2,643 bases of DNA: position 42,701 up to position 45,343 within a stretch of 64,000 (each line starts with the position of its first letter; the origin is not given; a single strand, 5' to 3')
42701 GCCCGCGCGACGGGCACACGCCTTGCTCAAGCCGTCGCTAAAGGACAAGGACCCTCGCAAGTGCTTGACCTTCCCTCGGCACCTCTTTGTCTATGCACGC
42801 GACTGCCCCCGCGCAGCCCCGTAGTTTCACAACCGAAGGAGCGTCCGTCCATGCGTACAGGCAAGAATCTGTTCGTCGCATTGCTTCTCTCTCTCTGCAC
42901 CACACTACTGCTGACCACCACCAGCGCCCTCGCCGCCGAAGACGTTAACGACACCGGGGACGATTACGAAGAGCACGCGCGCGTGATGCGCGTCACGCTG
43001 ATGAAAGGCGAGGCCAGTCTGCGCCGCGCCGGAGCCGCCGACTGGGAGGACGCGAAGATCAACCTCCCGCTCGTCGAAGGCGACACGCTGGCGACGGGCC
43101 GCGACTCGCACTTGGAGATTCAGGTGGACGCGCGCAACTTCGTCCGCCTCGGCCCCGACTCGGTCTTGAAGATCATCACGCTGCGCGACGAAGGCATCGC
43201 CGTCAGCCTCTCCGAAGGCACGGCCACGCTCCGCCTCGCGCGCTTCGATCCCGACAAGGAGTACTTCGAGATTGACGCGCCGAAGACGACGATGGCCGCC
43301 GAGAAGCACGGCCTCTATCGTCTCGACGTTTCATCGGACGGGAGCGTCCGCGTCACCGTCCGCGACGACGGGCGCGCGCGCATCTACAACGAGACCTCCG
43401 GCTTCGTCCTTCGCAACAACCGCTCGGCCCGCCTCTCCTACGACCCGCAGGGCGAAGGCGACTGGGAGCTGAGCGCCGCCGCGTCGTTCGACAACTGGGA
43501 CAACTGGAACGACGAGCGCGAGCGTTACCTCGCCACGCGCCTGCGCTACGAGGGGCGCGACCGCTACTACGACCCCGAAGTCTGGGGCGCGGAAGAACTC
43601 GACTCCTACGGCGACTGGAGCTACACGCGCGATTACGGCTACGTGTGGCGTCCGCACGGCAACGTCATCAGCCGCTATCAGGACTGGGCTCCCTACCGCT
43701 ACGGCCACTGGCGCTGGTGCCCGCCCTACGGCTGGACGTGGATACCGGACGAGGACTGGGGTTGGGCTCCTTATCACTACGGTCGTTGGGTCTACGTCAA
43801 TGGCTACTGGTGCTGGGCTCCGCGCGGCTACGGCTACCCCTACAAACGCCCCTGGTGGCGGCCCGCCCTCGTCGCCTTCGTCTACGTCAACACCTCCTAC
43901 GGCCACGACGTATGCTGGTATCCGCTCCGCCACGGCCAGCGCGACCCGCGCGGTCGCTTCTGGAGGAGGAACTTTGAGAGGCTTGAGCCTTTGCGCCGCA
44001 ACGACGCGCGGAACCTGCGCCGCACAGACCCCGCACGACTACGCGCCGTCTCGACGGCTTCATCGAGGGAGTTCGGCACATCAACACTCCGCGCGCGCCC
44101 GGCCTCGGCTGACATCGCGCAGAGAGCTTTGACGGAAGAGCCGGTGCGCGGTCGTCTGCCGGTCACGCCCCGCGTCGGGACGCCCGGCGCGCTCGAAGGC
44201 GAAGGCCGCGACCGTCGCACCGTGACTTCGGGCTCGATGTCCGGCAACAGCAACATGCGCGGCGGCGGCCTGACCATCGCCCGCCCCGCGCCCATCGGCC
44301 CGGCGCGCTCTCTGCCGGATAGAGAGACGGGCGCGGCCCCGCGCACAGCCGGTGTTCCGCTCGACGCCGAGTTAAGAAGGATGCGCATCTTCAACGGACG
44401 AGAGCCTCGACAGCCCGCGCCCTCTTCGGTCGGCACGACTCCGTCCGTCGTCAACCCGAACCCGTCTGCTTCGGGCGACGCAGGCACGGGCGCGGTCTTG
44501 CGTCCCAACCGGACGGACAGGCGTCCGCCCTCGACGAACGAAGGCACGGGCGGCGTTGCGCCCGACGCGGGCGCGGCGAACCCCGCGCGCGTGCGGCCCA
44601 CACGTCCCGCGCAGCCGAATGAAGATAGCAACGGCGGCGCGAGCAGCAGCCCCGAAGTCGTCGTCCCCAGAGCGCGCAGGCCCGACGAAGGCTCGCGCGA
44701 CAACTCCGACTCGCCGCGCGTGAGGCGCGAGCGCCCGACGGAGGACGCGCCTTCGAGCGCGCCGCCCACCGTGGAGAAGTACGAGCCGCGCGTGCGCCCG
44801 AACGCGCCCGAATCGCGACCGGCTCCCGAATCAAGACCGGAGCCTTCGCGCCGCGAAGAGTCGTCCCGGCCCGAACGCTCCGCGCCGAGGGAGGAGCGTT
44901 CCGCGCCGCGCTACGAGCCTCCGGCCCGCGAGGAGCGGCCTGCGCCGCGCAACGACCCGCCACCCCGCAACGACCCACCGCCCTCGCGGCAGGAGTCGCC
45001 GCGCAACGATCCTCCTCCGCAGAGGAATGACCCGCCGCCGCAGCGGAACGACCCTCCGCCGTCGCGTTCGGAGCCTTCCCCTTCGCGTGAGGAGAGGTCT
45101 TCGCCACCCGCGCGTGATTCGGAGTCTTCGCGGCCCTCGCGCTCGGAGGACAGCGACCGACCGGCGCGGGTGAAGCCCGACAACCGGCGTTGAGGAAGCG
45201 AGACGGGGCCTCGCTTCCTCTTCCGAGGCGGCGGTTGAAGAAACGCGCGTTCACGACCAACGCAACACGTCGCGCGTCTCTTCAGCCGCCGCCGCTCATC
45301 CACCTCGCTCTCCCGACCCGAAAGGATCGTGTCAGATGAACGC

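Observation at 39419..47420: Cluster of four large secreted proteins including a Tat-exported vanadium-haloperoxidase-like enzyme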

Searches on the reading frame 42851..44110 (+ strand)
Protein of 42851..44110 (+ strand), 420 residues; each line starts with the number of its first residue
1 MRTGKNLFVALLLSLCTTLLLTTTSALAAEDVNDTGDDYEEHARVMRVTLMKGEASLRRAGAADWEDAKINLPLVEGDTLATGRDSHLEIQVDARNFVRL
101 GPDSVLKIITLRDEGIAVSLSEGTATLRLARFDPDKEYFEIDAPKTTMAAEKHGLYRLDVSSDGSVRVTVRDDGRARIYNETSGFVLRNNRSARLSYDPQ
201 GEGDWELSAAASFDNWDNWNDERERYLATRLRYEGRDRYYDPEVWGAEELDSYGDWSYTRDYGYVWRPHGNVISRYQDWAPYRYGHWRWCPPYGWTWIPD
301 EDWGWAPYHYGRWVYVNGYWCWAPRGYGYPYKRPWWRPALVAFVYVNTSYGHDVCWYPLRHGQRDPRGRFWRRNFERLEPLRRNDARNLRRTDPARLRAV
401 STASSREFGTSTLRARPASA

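Call 48: find_homologous_proteins(query=window:42851-44110:+, max_evalue=0.00001)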
Query window:42851-44110:+ (420 aa): 1232 proteins with E <= 0.00001 among 8000 candidates; the best 120 are listed.
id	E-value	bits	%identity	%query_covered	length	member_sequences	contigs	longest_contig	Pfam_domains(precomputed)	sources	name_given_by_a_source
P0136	3.9e-211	720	76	90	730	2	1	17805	PF04773.19,PF20245.4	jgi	jgi:hypothetical protein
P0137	3.0e-206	704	74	90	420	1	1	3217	PF04773.19,PF20245.4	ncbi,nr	ncbi:MAG: FecR family protein, partial [Acidobacteriota bacterium]|nr:FecR family protein [Acidobact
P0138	5.0e-204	696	73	94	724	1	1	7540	PF04773.19,PF20245.4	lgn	-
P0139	7.7e-204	696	72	95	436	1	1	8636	PF04773.19,PF20245.4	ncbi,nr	ncbi:MAG TPA: FecR family protein, partial [Pyrinomonadaceae bacterium]|nr:FecR family protein [Pyri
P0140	2.0e-203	694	73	94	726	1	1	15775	PF04773.19,PF20245.4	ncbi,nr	ncbi:MAG TPA: DUF6600 domain-containing protein [Pyrinomonadaceae bacterium]|nr:DUF6600 domain-conta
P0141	5.1e-203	693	72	90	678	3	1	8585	PF04773.19,PF20245.4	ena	-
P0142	4.3e-202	690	72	95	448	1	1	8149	PF04773.19,PF20245.4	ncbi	ncbi:MAG TPA: DUF6600 domain-containing protein, partial [Pyrinomonadaceae bacterium]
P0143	4.3e-201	687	73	90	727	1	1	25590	PF04773.19,PF20245.4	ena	-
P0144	8.7e-201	686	72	94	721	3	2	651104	PF04773.19,PF20245.4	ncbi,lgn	-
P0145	2.9e-200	684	72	96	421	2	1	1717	PF04773.19,PF20245.4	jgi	-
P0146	4.0e-200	683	73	90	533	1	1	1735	PF04773.19,PF20245.4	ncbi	ncbi:MAG TPA: DUF6600 domain-containing protein, partial [Pyrinomonadaceae bacterium]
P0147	8.2e-200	682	68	100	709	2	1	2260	PF04773.19,PF20245.4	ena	-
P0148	2.1e-199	681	69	100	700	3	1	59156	PF04773.19,PF20245.4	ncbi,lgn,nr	ncbi:MAG: hypothetical protein QOH51_1787 [Acidobacteriota bacterium]|nr:hypothetical protein [Acido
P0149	7.1e-199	679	71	95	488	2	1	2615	PF04773.19,PF20245.4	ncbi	ncbi:MAG TPA: DUF6600 domain-containing protein, partial [Pyrinomonadaceae bacterium]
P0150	6.3e-198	676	70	94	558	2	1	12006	PF04773.19,PF20245.4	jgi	jgi:hypothetical protein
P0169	5.8e-193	660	67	99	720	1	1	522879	PF04773.19,PF20245.4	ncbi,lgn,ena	-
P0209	1.9e-178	612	65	90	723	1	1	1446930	PF04773.19,PF20245.4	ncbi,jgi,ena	ncbi:MAG TPA: DUF6600 domain-containing protein [Pyrinomonadaceae bacterium]|jgi:hypothetical protei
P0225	6.7e-173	594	61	100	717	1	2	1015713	PF20245.4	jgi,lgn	jgi:hypothetical protein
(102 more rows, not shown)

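Call 49: find_encoding_contigs(protein=P0144, flank=8000, max_places=1)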
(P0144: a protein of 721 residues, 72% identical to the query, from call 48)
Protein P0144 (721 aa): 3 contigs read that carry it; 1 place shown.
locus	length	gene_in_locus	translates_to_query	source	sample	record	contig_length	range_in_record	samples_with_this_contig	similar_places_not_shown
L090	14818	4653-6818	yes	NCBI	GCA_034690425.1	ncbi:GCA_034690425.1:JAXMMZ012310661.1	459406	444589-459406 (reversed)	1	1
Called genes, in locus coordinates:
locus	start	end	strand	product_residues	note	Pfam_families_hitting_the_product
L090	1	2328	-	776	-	?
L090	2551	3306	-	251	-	-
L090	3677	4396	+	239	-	PF01427:Peptidase_M15, PF02557:VanY (weak)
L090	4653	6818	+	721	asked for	PF04773:FecR (weak), PF20245:DUF6600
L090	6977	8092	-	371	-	PF04107:GCS2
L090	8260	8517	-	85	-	PF18898:DUF5654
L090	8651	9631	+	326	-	PF04187:Cofac_haem_bdg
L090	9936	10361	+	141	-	PF00076:RRM_1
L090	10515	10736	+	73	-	PF01176:eIF-1a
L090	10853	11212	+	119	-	-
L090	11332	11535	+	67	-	PF01165:Ribosomal_S21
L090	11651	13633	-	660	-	PF20434:BD-FAE, PF00326:Peptidase_S9, PF01738:DLH (weak)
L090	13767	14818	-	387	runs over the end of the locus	PF18130:ATPgrasp_N, PF13535:ATP-grasp_4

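Call 50: find_encoding_contigs(protein=P0169, flank=8000, max_places=1)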
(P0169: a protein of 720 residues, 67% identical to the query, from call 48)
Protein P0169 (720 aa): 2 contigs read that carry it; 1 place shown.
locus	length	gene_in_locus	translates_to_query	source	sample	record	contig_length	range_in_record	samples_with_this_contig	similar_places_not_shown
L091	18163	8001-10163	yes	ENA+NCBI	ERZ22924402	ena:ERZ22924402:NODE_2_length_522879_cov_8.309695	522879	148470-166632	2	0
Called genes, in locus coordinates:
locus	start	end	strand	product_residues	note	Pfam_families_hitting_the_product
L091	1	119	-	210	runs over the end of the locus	PF12645:HTH_16 (weak), PF04542:Sigma70_r2, PF13384:HTH_23 (faint), PF08281:Sigma70_r4_2, PF04545:Sigma70_r4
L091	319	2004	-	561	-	PF11832:DUF3352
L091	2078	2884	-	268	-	PF12679:ABC2_membrane_2 (weak)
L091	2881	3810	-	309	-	PF00005:ABC_tran, PF13304:AAA_21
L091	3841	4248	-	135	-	PF00392:GntR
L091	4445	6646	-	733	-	PF01145:Band_7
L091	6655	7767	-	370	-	-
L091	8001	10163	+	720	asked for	PF04773:FecR (weak), PF20245:DUF6600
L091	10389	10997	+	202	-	PF00719:Pyrophosphatase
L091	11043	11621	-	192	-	PF16473:Rv2179c-like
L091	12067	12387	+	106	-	PF00076:RRM_1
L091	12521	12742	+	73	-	PF01176:eIF-1a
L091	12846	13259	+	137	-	-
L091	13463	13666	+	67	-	PF01165:Ribosomal_S21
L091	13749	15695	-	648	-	PF07676:PD40 (faint), PF20434:BD-FAE, PF00326:Peptidase_S9, PF01738:DLH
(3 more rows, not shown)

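Call 51: find_encoding_contigs(protein=P0209, flank=8000, max_places=1)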
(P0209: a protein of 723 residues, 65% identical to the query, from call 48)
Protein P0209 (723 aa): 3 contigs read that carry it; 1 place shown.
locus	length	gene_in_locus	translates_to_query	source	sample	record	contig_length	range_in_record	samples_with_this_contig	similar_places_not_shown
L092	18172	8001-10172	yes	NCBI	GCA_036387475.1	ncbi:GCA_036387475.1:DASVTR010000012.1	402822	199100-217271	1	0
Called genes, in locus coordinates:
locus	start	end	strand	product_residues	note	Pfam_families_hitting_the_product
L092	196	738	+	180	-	-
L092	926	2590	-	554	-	PF04389:Peptidase_M28, PF01546:Peptidase_M20 (weak)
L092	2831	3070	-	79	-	PF04014:MazE_antitoxin (weak)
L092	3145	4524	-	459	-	PF02233:PNTB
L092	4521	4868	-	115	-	PF12769:PNTB_4TM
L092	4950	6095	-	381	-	PF05222:AlaDh_PNT_N, PF01262:AlaDh_PNT_C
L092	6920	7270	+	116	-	-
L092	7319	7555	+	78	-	-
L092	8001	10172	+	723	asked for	PF04773:FecR (weak), PF20245:DUF6600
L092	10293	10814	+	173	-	-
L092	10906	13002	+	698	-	PF01833:TIG (faint)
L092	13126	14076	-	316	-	-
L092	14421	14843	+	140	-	-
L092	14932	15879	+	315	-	PF00389:2-Hacid_dh, PF02826:2-Hacid_dh_C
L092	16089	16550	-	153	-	-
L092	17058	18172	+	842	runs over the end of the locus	PF00069:Pkinase, PF01636:APH (faint), PF03109:ABC1 (faint), PF07714:PK_Tyr_Ser-Thr, PF13428:TPR_14 (faint), PF13181:TPR_8 (faint), PF00515:TPR_1 (faint), PF13432:TPR_16 (weak), +5 more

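Call 52: find_encoding_contigs(protein=P0225, flank=8000, max_places=1)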
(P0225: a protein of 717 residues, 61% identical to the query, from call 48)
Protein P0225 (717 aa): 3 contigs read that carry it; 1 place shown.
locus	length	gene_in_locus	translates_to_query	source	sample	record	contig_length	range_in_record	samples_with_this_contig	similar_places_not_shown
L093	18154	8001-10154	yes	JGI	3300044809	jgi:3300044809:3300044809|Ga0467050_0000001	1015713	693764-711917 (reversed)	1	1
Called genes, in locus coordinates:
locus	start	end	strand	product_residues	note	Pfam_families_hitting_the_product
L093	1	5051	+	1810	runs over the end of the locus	PF17963:Big_9, PF17963:Big_9, PF20148:DUF6531, PF25023:TEN_YD-shell, PF05593:RHS_repeat, PF25023:TEN_YD-shell, PF25023:TEN_YD-shell, PF05593:RHS_repeat, +9 more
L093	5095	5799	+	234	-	PF03130:HEAT_PBS (faint), PF13513:HEAT_EZ (faint), PF02985:HEAT (faint), PF13646:HEAT_2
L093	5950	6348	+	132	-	PF25023:TEN_YD-shell (weak)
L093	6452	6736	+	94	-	-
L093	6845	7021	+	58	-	-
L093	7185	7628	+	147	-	-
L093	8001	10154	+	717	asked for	PF20245:DUF6600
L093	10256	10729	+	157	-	-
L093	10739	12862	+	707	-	PF01833:TIG (faint)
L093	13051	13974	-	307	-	-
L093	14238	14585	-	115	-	-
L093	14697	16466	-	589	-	PF01266:DAO (faint), PF00583:Acetyltransf_1, PF13673:Acetyltransf_10 (weak), PF13508:Acetyltransf_7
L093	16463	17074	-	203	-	-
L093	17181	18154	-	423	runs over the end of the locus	PF00082:Peptidase_S8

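Call 66: predict_structure(alignment_id=A3)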
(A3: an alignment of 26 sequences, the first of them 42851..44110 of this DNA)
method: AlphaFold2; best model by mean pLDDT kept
length: 420 residues; sequences in the alignment: 26
mean_pLDDT: 66.0   pTM: 0.59
mean pLDDT of the five models: 66.0, 58.5, 57.3, 53.2, 49.1
residues with pLDDT >= 90: 89; 70-90: 78; 50-70: 154; < 50: 99
segments of 3 or more residues with pLDDT < 50: 1-4, 22-43, 232-239, 241-247, 259-264, 271-274, 291-293, 303-305, 307-310, 325-339, 360-375, 393-395
pLDDT, mean of each block of 10 residues (from residue 1): 50 64 33 31 60 87 82 79 90 78 93 83 92 80 93 94 92 93 89 82 83 90 74 46 47 52 49 50 59 55 49 54 47 39 56 56 46 49 59 52 61 54
secondary structure, 60 per line:
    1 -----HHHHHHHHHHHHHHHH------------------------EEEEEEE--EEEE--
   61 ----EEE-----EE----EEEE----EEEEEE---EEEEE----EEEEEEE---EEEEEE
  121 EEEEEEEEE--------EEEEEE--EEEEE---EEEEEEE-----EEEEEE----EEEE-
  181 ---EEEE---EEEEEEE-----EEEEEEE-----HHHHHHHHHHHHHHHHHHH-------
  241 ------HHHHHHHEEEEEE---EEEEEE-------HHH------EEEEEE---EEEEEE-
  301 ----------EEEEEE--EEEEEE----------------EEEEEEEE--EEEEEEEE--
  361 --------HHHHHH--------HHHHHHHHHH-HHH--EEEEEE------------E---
elements in order: H6-21 E46-52 E55-58 E65-67 E79-82 E87-92 E96-100 E105-111 E115-129 E138-143 E146-150 E154-160 E166-171 E176-179 E184-187 E191-197 E203-209 H215-233 H247-253 E254-259 E263-268 E285-290 E294-299 E311-316 E319-324 E341-348 E351-358 H369-374 H383-392 E399-404

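Call 68: fold_search(model_id=the predicted structure, library=pdb)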
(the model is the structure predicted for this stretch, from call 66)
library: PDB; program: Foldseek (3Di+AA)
matches with E <= 10: 519; with E <= 0.001: 3
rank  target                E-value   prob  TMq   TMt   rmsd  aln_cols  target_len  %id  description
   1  4m0h_B                2.1e-05  1.00  0.29  0.55  16.8       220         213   12  Crystal structure of a putative anti-sigma factor (BDI_1681) from Parabacteroides distasonis ATCC 8503 at 2.50 A resol (released 2013-10-16)
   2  4m0n                  2.5e-05  1.00  0.29  0.56  16.7       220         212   11  Crystal structure of a putative anti-sigma factor (BDI_1681) from Parabacteroides distasonis ATCC 8503 at 1.65 A resolut (released 2013-10-16)
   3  4m0h_A                3.5e-05  1.00  0.29  0.55  16.8       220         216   12  Crystal structure of a putative anti-sigma factor (BDI_1681) from Parabacteroides distasonis ATCC 8503 at 2.50 A resol (released 2013-10-16)
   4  6rej                  4.6e-02  0.25  0.14  0.18   9.9       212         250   13  Crystal structure of Pizza6-SH with Zn2+ (released 2019-07-31)
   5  5ix9_MODEL_1_A        7.0e-02  1.00  0.14  0.71   2.0        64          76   20  Cell surface anchoring domain (released 2017-06-28)
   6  5ojr_C                1.5e-01  0.12  0.12  0.15  17.9       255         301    8  YCF48 bound to D1 peptide (released 2018-08-08)
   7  1q19_A                1.5e-01  0.25  0.13  0.11  15.8       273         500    8  Carbapenam Synthetase (released 2003-11-04)
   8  8q6t_I                2.0e-01  0.04  0.06  0.03  31.8       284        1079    7  Helical reconstruction of the relaxed thick filament from FIB milled left ventricular mouse myofibrils (released 2023-11-01)
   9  6rek                  2.2e-01  0.14  0.13  0.18   9.6       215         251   13  Crystal structure of Pizza6-SH with Cu2+ (released 2019-07-31)
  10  6iei                  2.2e-01  0.08  0.09  0.13  16.6       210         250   15  Loop deletion and proline insertion mutant (deleting six residues and inserted five proline residues) (released 2019-07-03)
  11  4d4o_A                2.4e-01  0.08  0.10  0.10  16.3       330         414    8  Crystal Structure of the Kti11 Kti13 heterodimer Spacegroup P64 (released 2015-01-14)
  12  2af5                  2.7e-01  0.07  0.11  0.13  16.2       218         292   14  2.5A X-ray Structure of Engineered OspA protein (released 2006-08-01)
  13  9ltr_H                2.7e-01  0.05  0.09  0.08  22.9       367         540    9  Cryo-EM structure of dimeric DDB1-DDA1-DET1-Ube2e2-COP1 complex (released 2026-01-28)
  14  8jxj_A                3.0e-01  0.10  0.13  0.11  13.7       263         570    7  rat megalin RAP complex leg (released 2024-06-19)
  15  8xcj_F                3.0e-01  0.07  0.08  0.08  18.9       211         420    8  Open State of central tail fiber of bacteriophage lambda upon binding to LamB (gpJ713-LamB complex) (released 2024-05-01)
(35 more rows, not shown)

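Call 74: search_protein_families(library=pfam, proteins=[L092:10293-10814:+], max_evalue=0.001)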
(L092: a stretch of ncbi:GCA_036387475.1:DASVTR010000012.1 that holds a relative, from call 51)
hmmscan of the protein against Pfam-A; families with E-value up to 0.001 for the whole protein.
L092:10293-10814:+ (173 aa): 0 families

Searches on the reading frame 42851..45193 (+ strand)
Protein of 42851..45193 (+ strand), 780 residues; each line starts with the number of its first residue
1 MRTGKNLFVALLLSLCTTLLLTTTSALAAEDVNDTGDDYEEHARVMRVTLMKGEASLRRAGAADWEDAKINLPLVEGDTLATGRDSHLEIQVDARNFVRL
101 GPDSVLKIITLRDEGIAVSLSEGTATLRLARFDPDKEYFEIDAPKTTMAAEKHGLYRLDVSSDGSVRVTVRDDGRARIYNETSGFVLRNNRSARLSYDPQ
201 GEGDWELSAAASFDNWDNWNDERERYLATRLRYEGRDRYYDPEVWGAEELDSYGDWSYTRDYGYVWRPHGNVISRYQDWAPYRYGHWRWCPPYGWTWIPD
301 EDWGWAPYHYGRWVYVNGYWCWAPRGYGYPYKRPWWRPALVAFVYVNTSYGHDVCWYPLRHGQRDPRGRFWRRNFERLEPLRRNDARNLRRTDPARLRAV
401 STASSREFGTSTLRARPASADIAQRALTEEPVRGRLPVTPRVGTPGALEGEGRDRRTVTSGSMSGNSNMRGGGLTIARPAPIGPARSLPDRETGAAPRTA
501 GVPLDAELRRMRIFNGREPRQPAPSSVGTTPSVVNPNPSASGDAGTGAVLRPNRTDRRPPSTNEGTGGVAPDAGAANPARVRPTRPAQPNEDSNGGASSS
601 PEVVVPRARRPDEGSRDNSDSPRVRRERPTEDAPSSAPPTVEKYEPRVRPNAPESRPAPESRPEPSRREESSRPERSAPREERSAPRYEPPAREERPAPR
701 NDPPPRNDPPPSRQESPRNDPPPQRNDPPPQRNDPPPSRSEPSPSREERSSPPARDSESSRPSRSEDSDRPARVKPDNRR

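Call 10: search_protein_families(library=pfam, proteins=[window:42851-45193:+], max_evalue=0.01)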
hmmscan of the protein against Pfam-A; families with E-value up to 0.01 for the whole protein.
window:42851-45193:+ (780 aa): 2 families
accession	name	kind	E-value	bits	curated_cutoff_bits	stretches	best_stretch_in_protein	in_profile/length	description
PF20245.3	DUF6600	-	2.9e-21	75.9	27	1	248-361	2-100/102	Family of unknown function (DUF6600)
PF04773.18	FecR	-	7e-08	33.3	24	1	78-171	1-92/97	FecR protein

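Call 11: search_protein_families(library=ncbifam, proteins=[window:42851-45193:+], max_evalue=0.01)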
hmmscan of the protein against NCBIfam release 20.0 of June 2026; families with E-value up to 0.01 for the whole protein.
window:42851-45193:+ (780 aa): 0 families

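Call 38: search_protein_families(library=pfam, proteins=[window:42851-45193:+], max_evalue=5)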
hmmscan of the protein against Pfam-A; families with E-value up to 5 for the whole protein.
window:42851-45193:+ (780 aa): 2 families
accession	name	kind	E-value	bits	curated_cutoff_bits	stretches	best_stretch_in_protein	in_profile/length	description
PF20245.3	DUF6600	-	2.9e-21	75.9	27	1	248-361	2-100/102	Family of unknown function (DUF6600)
PF04773.18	FecR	-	7e-08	33.3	24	1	78-171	1-92/97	FecR protein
